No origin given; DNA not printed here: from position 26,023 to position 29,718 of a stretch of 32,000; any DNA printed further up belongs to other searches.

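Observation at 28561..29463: ~300-aa hydrophobic, proline-periodic module unlike ordinary TM helices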

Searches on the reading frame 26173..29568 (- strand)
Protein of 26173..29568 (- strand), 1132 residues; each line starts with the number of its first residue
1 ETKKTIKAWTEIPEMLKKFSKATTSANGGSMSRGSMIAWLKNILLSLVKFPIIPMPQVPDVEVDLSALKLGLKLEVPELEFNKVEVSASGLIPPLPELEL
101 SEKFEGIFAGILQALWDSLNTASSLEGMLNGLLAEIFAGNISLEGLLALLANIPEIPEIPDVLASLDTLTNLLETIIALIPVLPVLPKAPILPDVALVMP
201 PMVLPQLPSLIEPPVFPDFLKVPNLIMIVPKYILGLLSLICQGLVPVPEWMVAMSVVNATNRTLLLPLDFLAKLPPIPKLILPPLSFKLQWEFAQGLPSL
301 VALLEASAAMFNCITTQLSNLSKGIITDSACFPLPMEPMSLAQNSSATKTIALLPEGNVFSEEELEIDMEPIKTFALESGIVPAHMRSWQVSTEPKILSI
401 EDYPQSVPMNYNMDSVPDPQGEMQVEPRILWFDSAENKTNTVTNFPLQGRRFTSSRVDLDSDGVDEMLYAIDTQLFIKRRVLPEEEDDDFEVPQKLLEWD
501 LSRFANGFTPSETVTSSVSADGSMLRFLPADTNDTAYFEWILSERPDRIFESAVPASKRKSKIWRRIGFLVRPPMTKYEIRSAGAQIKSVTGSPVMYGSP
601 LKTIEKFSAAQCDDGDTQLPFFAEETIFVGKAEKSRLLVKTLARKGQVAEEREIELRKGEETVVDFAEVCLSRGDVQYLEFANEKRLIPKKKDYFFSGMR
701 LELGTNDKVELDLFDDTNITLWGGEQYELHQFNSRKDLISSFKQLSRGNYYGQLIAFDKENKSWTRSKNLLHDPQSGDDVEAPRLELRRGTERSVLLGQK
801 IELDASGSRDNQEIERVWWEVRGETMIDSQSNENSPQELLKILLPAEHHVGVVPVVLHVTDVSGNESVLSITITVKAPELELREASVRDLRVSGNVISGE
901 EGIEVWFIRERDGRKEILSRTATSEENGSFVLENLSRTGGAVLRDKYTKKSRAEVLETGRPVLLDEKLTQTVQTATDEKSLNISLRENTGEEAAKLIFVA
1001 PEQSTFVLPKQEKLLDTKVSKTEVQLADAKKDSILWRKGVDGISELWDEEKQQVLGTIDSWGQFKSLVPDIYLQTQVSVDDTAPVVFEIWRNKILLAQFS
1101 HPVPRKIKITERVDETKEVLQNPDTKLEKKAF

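Call 22: search_protein_representatives(protein=window:26173-29568:-)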
Query: 1132 residues. Proteins with E-value up to 0.001 (for the whole library): 154; up to 1e-10: 59; up to 1e-30: 37. The best 150 are listed.
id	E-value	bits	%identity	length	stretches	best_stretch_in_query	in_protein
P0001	0.0e+00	1129.4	50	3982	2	414-1106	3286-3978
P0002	9.3e-191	652.8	40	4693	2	381-1110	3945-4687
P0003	1.7e-144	499.6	35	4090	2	382-1107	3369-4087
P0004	8.4e-137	474.2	34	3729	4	383-1100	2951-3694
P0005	4.2e-135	468.5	34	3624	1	4-1100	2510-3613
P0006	3.1e-133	462.4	35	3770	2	178-1091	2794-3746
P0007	4.1e-133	461.9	37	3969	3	387-1091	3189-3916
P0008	2.9e-129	449.2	35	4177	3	375-1106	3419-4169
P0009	4.0e-128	445.4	34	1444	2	172-1093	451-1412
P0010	1.1e-124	434.0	60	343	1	777-1112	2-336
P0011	5.7e-120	418.4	34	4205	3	383-1089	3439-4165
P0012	1.6e-106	373.9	31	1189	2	155-1090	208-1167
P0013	5.5e-104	365.5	30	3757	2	176-1075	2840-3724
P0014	4.7e-101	355.8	31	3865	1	5-1099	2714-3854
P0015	2.0e-97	343.8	60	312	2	840-1111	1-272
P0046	5.4e-16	74.2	30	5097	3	722-1104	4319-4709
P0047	3.9e-15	71.3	27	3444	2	29-327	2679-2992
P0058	5.5e-11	57.6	25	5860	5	176-317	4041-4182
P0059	9.2e-11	56.8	28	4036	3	2-96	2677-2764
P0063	7.6e-10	53.8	29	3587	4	172-321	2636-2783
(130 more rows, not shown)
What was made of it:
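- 26173..28425 (-): Conserved hydrophilic C-terminal region, residues 1161-1911. This was the best-matching stretch in most hits of call 22.
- Exhaustive phmmer with residues 780-1911 gave 154 hits (call 22).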

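Call 24: search_protein_families(library=pfam, proteins=[P0001, P0005], max_evalue=0.01)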
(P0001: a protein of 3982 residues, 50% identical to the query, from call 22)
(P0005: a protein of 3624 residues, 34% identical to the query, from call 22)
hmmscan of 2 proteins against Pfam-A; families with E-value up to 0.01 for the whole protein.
P0001 (3982 aa): 1 family
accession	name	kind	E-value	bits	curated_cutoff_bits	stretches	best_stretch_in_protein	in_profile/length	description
PF13517.12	FG-GAP_3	-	6.4e-05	23.9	26.9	0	1753-1783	30-59/61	FG-GAP-like repeat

P0005 (3624 aa): 2 families
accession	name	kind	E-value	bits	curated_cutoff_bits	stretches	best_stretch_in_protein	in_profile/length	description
PF09134.16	Invasin_D3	-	9.2e-05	23.3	33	0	963-1035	10-79/98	Invasin, domain 3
PF18565.7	Glyco_hydro2_C5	-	0.00076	19.7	32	0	1253-1294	1-42/103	Glycoside hydrolase family 2 C-terminal domain 5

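Call 33: find_related_loci(query=window:26173-29568:-, collection=genome_contigs, flank=10000)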
Query window:26173-29568:- (1132 aa) in genome_contigs; peptide patterns used: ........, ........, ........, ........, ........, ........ (x = any residue, [..] = any of these).
69 stretches matched a pattern; 2 encode a relative of the query (tblastn E <= 1e-3); 2 distinct loci.
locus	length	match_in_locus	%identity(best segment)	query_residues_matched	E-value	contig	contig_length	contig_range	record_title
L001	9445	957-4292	61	1-1109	0e+0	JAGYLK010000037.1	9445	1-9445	Candidatus Gracilibacteria bacterium isolate M50B91 k51_1286918_flag_1_multi_14.0938_len_9445, whole genome shotgun sequ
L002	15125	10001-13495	58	1-1131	0e+0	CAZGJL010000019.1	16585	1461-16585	MAG TPA_asm: uncultured Candidatus Peribacteria bacterium isolate binchicken_co181_623 genome assembly, contig: NODE_591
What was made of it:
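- On Giant secreted surface proteins of Gracilibacteria and Peribacteria (CPR): Peribacteria MAG (call 33).
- Tried and rejected: The single-protein scan worked (call 33).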

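Call 39: search_protein_families(library=pfam, proteins=[L002:1694-13498:+], max_evalue=0.1)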
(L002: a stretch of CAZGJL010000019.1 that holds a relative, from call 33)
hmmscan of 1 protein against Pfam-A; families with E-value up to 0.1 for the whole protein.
L002:1694-13498:+ (3935 aa): 5 families
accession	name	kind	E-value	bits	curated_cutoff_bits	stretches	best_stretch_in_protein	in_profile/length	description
PF13517.12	FG-GAP_3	-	1.2e-05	26.2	26.9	0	1704-1724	41-60/61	FG-GAP-like repeat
PF02369.22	Big_1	-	0.03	14.9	34.9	0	1265-1311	3-48/93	Bacterial Ig-like domain (group 1)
PF01839.29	FG-GAP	-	0.057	13.8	22.1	0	1710-1723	5-18/37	FG-GAP repeat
PF18565.7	Glyco_hydro2_C5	-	0.079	13.3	32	0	1264-1304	1-41/103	Glycoside hydrolase family 2 C-terminal domain 5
PF12479.13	DUF3698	-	0.082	13.8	25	0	744-813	15-85/107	Protein of unknown function (DUF3698)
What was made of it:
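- On Giant secreted surface proteins of Gracilibacteria and Peribacteria (CPR): Only sub-threshold hits: FG-GAP_3 at 26.2 bits against a cutoff of 26.9, plus weak Big_1 and Invasin_D3 (calls 24, 39).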

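Call 43: list_cluster_members(proteins=[P0001, P0002, P0003, P0005, P0014, P0047, P0058, P0059, P0063, P0046])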
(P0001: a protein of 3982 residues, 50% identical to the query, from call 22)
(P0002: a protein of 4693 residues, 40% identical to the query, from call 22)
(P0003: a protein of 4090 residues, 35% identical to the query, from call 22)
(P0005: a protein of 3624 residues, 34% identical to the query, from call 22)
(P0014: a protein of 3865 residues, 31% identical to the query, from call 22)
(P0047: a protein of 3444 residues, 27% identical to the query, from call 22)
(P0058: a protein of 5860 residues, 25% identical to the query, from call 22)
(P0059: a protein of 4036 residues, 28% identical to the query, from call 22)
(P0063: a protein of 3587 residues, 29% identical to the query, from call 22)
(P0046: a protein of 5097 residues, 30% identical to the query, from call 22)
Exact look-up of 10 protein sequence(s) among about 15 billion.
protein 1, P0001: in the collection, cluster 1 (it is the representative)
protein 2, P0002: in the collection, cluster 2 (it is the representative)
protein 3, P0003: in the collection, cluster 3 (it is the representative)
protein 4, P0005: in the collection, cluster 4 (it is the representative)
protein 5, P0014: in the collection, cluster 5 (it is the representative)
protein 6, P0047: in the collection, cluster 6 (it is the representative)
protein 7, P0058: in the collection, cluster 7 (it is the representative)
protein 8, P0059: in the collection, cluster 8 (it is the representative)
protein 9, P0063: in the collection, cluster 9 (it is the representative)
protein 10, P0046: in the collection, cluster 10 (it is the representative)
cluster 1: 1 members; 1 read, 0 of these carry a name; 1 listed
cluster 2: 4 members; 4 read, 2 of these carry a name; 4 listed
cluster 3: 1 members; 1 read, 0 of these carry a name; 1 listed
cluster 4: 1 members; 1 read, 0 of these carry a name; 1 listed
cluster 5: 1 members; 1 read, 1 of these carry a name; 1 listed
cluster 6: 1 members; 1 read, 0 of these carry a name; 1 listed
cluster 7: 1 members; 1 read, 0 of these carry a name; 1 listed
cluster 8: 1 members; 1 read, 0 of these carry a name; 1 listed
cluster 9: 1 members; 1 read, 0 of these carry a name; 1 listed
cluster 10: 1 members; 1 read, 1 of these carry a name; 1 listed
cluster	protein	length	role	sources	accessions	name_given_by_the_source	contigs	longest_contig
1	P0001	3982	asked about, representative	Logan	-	-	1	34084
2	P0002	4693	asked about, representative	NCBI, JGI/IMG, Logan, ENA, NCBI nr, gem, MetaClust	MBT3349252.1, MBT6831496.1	hypothetical protein HOA64_00380 [bacterium] | hypothetical protein | hypothetical protein [bacterium]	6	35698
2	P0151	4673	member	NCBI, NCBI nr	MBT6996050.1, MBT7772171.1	hypothetical protein HN954_01310 [bacterium] | hypothetical protein [bacterium]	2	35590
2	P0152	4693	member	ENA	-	-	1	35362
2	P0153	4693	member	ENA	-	-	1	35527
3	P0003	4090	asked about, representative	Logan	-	-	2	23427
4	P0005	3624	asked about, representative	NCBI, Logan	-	-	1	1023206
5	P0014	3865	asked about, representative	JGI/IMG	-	hypothetical protein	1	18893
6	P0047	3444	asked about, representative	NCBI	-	-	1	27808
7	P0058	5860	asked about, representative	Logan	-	-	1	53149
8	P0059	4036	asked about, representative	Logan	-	-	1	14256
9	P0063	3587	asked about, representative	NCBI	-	-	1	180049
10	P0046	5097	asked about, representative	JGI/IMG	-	uncharacterized repeat protein (TIGR01451 family)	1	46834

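Call 83: find_encoding_contigs(protein=P0005, flank=6000, max_places=2)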
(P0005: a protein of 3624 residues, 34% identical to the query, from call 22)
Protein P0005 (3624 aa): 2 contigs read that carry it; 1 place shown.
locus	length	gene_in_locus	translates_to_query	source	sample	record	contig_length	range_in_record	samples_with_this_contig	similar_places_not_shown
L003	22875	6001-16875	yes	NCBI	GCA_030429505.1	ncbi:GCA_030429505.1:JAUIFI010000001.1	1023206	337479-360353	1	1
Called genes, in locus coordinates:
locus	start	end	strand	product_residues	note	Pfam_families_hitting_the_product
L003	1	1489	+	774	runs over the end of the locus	-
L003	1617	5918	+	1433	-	-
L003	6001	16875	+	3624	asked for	-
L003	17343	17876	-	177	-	PF00719:Pyrophosphatase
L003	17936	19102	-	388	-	PF00162:PGK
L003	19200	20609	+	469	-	PF02934:GatB_N, PF02637:GatB_Yqey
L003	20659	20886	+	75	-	-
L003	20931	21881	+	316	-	PF00149:Metallophos, PF12850:Metallophos_2 (weak)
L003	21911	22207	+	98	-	PF04221:RelB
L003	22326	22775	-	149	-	PF00075:RNase_H, PF13456:RVT_3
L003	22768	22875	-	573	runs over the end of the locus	PF00587:tRNA-synt_2b, PF04073:tRNA_edit, PF03129:HGTP_anticodon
